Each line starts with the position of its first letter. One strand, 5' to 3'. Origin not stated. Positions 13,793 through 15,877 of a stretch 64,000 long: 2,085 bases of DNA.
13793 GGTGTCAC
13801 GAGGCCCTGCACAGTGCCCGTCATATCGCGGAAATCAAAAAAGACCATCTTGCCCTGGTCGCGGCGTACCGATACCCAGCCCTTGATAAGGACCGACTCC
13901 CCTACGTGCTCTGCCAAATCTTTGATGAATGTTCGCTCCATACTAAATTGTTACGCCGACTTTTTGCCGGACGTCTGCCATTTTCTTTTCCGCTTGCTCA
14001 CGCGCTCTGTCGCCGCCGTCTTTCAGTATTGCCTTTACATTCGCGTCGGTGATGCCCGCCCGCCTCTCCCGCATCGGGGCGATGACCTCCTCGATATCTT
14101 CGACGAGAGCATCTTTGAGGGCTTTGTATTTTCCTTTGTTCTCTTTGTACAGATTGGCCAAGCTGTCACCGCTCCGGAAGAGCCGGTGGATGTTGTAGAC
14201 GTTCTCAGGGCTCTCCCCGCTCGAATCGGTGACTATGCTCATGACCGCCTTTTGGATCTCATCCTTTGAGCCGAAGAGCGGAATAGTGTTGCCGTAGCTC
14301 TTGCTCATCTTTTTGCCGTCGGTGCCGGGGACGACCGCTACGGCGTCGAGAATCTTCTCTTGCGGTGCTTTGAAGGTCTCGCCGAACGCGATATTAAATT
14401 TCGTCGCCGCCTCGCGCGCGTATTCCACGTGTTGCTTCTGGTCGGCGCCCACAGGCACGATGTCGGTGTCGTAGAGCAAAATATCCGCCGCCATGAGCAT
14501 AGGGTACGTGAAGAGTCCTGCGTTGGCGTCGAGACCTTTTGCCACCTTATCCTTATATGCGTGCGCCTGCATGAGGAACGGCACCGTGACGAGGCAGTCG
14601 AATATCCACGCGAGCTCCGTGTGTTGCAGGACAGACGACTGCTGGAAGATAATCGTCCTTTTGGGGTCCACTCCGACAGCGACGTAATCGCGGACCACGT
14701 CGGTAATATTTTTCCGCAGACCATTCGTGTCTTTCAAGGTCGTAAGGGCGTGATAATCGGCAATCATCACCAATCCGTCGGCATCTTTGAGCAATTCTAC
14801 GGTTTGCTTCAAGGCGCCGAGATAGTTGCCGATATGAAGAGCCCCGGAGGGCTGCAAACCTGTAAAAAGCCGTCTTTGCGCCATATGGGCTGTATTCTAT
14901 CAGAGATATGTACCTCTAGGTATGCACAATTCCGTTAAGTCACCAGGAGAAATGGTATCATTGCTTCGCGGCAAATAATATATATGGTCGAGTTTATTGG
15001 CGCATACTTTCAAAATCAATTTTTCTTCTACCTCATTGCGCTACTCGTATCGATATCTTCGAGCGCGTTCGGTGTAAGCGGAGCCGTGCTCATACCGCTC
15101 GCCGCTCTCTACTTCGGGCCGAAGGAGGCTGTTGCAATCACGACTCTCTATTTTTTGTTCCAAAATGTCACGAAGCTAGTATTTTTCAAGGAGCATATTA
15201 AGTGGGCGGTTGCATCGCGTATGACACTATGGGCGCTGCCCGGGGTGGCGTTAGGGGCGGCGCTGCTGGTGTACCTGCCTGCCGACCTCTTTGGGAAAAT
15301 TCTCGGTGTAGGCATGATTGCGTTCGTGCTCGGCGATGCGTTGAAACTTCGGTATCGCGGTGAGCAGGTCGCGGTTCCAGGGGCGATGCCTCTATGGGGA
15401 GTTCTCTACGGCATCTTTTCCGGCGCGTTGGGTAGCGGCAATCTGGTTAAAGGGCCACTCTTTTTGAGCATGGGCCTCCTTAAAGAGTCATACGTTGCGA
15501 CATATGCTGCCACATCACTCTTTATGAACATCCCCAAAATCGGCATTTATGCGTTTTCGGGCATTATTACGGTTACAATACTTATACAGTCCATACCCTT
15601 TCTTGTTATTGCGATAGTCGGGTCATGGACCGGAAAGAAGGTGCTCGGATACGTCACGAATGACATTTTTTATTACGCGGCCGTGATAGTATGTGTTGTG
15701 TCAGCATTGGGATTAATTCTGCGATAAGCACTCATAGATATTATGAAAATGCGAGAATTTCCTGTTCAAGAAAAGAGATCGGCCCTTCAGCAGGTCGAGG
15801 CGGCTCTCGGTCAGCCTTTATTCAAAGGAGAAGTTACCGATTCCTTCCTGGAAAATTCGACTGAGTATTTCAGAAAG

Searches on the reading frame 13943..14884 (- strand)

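Call 6: search_protein_families(library=pfam, proteins=[window:13943-14884:-], max_evalue=0.01)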
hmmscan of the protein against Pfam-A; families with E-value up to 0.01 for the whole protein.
window:13943-14884:- (313 aa): 1 family
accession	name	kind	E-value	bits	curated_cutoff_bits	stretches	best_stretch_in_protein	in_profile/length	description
PF00579.31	tRNA-synt_1b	-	3.6e-57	194.4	21.1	1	5-261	7-267/292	tRNA synthetases class I (W and Y)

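Call 7: search_protein_families(library=ncbifam, proteins=[window:13943-14884:-], max_evalue=0.01)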
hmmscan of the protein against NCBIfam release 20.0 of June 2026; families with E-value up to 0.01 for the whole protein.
window:13943-14884:- (313 aa): 11 families
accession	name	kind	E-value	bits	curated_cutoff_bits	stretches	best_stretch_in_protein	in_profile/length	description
NF009207.0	PRK12556.1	equivalog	6e-86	288.3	479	1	2-311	2-331/332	tryptophan--tRNA ligase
TIGR00233.1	trpS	equivalog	3.4e-81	273.1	176.75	1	4-310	3-327/328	tryptophan--tRNA ligase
NF008923.0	PRK12284.1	equivalog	7.8e-76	255.6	597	1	3-311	2-331/431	tryptophan--tRNA ligase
NF008922.0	PRK12283.1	equivalog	2.7e-63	214.2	572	2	1-179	1-182/400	tryptophan--tRNA ligase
NF008925.0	PRK12285.1-2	equivalog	1.2e-17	64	451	1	6-219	65-278/365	tryptophan--tRNA ligase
NF006330.0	PRK08560.1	equivalog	2.2e-17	63.1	220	1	3-215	32-246/342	tyrosine--tRNA ligase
NF008927.0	PRK12285.1-4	equivalog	1.8e-10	40.4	478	1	5-280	75-364/385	tryptophan--tRNA ligase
NF008926.0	PRK12285.1-3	equivalog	1e-09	37.8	320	1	6-165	68-230/429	tryptophan--tRNA ligase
NF008924.0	PRK12285.1-1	equivalog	6.3e-08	32.3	644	1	6-218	76-281/381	tryptophan--tRNA ligase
TIGR00234.1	tyrS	equivalog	2.1e-07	30.4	113.8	1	5-267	37-302/406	tyrosine--tRNA ligase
NF008928.0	PRK12285.1-5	equivalog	0.00047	18.8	891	1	7-163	96-252/530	tryptophan--tRNA ligase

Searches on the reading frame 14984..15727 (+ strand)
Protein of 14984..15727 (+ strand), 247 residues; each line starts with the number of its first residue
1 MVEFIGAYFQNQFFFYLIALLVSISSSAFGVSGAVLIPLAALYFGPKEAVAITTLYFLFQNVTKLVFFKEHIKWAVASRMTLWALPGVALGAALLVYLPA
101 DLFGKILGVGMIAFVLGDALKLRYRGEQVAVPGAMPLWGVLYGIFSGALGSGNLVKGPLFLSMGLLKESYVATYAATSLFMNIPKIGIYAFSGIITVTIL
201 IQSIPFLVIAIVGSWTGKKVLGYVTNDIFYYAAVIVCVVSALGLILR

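Call 6: search_protein_families(library=pfam, proteins=[window:14984-15727:+], max_evalue=0.01)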
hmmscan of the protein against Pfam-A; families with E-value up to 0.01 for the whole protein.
window:14984-15727:+ (247 aa): 1 family
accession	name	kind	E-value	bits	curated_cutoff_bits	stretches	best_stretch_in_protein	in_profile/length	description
PF01925.25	TauE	-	5.8e-23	82.2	32.6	1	17-243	3-236/237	Sulfite exporter TauE/SafE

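Call 7: search_protein_families(library=ncbifam, proteins=[window:14984-15727:+], max_evalue=0.01)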
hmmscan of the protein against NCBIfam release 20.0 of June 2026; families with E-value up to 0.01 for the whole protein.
window:14984-15727:+ (247 aa): 0 families
